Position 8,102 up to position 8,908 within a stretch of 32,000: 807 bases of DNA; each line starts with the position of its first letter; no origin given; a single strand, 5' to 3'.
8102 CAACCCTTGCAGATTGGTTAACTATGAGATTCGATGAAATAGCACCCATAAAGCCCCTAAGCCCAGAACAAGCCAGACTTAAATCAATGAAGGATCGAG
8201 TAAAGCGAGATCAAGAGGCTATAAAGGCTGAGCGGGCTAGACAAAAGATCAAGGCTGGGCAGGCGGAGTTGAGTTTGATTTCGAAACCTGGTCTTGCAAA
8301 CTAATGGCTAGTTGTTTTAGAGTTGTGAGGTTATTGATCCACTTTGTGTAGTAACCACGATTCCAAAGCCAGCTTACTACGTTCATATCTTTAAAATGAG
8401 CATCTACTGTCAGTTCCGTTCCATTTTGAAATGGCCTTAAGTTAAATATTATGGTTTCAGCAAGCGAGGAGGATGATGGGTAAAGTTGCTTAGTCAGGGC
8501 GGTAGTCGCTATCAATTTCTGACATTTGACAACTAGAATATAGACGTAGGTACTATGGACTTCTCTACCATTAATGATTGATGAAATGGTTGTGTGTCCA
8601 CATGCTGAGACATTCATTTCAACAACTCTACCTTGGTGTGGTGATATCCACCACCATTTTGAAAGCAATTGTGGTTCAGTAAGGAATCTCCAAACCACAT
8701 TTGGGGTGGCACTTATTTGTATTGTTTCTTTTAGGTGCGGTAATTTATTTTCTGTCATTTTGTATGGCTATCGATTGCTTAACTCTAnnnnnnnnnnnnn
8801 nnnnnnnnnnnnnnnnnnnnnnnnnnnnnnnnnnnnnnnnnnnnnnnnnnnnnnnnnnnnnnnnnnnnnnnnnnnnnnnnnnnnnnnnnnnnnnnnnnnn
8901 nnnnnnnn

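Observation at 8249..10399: Uncharacterised operon: 4TM membrane protein + standalone ComEC-type MBL hydrolase + SRPBCC protein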

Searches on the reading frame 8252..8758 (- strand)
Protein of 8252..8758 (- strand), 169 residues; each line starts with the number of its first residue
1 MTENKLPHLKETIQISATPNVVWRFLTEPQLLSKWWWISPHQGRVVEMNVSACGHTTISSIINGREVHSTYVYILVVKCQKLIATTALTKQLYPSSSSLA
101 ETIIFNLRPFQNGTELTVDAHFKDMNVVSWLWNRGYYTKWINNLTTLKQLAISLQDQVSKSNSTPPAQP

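Call 5: search_protein_families(library=pfam, proteins=[window:8252-8758:-], max_evalue=0.01)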
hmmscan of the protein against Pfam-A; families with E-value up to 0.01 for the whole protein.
window:8252-8758:- (169 aa): 2 families
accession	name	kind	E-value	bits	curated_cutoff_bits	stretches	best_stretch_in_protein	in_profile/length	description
PF08327.17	AHSA1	-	6.2e-09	36.6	22.1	1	17-150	2-123/125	Activator of Hsp90 ATPase homolog 1-like protein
PF10604.15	Polyketide_cyc2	-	0.00027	21.7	27.4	1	8-45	3-37/142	Polyketide cyclase / dehydrase and lipid transport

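Call 8: search_protein_families(library=padloc, proteins=[window:8252-8758:-], max_evalue=0.01)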
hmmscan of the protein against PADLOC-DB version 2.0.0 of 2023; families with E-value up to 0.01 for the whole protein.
window:8252-8758:- (169 aa): 0 families

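Call 9: search_protein_families(library=ncbifam, proteins=[window:8252-8758:-], max_evalue=0.01)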
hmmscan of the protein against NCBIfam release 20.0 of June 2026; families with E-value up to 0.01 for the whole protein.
window:8252-8758:- (169 aa): 0 families

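Call 10: search_protein_families(library=padloc, proteins=[window:8252-8758:-], max_evalue=10)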
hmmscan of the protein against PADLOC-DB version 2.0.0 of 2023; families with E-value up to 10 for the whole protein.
window:8252-8758:- (169 aa): 0 families

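Call 11: search_protein_families(library=phrogs, proteins=[window:8252-8758:-], max_evalue=0.01)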
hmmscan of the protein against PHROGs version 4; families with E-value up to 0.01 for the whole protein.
window:8252-8758:- (169 aa): 0 families

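Call 46: find_homologous_proteins(query=window:8252-8758:-)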
Query window:8252-8758:- (169 aa): 2 proteins with E <= 0.001 among 22 candidates.
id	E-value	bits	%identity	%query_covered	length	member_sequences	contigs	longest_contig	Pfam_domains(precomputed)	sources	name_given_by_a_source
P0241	1.3e-108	378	100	100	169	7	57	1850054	PF08327.18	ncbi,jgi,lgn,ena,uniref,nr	ncbi:MAG: hypothetical protein B7Y05_08765 [Polynucleobacter sp. 24-46-87]|jgi:uncharacterized prote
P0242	2.2e-77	277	75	95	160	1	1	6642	PF08327.18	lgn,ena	-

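Call 60: search_protein_representatives(protein=window:8252-8758:-)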
Query: 169 residues. Proteins with E-value up to 0.001 (for the whole library): 26; up to 1e-10: 7; up to 1e-30: 2. The best 26 are listed.
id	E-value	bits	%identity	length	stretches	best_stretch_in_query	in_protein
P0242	7.1e-78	276.5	75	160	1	1-159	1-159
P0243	1.3e-31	126.0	40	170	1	3-169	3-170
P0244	5.1e-28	114.3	37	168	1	2-169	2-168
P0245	7.2e-21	91.1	38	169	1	4-169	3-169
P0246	1.7e-20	89.9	35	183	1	5-158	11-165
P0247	1.1e-19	87.2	33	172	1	12-169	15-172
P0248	2.6e-11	60.0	31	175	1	16-169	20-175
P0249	2.1e-10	57.0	34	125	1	7-93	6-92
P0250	2.0e-08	50.6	28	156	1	15-151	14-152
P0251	4.9e-08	49.3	39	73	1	11-74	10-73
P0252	9.6e-08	48.4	26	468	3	12-84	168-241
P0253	2.6e-07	46.9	40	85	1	85-169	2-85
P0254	2.8e-05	40.3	26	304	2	12-72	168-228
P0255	3.6e-05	40.0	25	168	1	3-152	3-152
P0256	4.1e-05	39.8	34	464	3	17-85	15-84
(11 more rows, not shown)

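Call 61: find_encoding_contigs(protein=P0243, flank=4000, max_places=3)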
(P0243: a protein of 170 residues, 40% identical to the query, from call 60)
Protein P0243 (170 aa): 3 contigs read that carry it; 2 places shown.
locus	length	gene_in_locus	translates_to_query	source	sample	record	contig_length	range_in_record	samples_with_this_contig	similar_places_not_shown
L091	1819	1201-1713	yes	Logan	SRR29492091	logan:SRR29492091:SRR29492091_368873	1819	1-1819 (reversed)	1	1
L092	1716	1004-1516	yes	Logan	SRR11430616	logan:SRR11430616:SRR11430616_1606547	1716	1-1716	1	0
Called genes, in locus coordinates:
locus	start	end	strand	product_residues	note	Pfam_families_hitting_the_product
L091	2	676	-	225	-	?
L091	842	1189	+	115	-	-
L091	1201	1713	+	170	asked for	PF08327:AHSA1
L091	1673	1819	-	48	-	?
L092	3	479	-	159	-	?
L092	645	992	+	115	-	-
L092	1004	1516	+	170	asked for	PF08327:AHSA1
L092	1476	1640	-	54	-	-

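Call 63: find_encoding_contigs(protein=P0244, flank=6000, max_places=3)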
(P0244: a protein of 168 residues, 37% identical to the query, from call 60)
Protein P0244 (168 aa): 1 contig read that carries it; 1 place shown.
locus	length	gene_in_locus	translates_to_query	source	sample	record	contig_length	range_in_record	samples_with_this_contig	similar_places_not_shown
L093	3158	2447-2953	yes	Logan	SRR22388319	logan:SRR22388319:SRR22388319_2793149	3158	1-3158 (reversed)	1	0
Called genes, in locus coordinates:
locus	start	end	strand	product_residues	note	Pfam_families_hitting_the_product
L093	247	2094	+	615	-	PF13175:AAA_15, PF13304:AAA_21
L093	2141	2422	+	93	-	-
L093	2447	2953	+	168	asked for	PF08327:AHSA1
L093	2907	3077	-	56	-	-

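Call 64: find_encoding_contigs(protein=P0245, flank=6000, max_places=3)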
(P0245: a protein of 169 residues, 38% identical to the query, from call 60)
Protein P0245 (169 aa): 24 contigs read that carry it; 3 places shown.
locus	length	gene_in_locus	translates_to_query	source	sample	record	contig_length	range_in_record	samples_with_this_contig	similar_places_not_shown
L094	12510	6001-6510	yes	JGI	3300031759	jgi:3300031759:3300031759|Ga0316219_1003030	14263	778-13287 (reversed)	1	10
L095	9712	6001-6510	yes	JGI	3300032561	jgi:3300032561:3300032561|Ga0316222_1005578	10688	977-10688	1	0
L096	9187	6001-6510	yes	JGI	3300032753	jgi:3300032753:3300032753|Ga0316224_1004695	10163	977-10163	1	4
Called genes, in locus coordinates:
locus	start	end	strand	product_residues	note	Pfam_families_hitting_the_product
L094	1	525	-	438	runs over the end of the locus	PF03583:LIP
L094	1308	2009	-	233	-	PF13672:PP2C_2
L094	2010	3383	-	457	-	PF00069:Pkinase, PF07714:PK_Tyr_Ser-Thr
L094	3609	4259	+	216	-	PF13643:DUF4145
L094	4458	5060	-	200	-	PF04480:DUF559, PF18741:MTES_1575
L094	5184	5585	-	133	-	-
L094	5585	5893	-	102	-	-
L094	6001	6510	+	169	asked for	PF08327:AHSA1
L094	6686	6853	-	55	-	-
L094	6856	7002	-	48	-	-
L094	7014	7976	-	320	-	PF11185:DUF2971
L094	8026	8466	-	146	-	PF20346:DUF6641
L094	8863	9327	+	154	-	-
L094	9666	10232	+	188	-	PF00589:Phage_integrase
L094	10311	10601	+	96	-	-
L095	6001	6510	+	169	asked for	PF08327:AHSA1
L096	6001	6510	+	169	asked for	PF08327:AHSA1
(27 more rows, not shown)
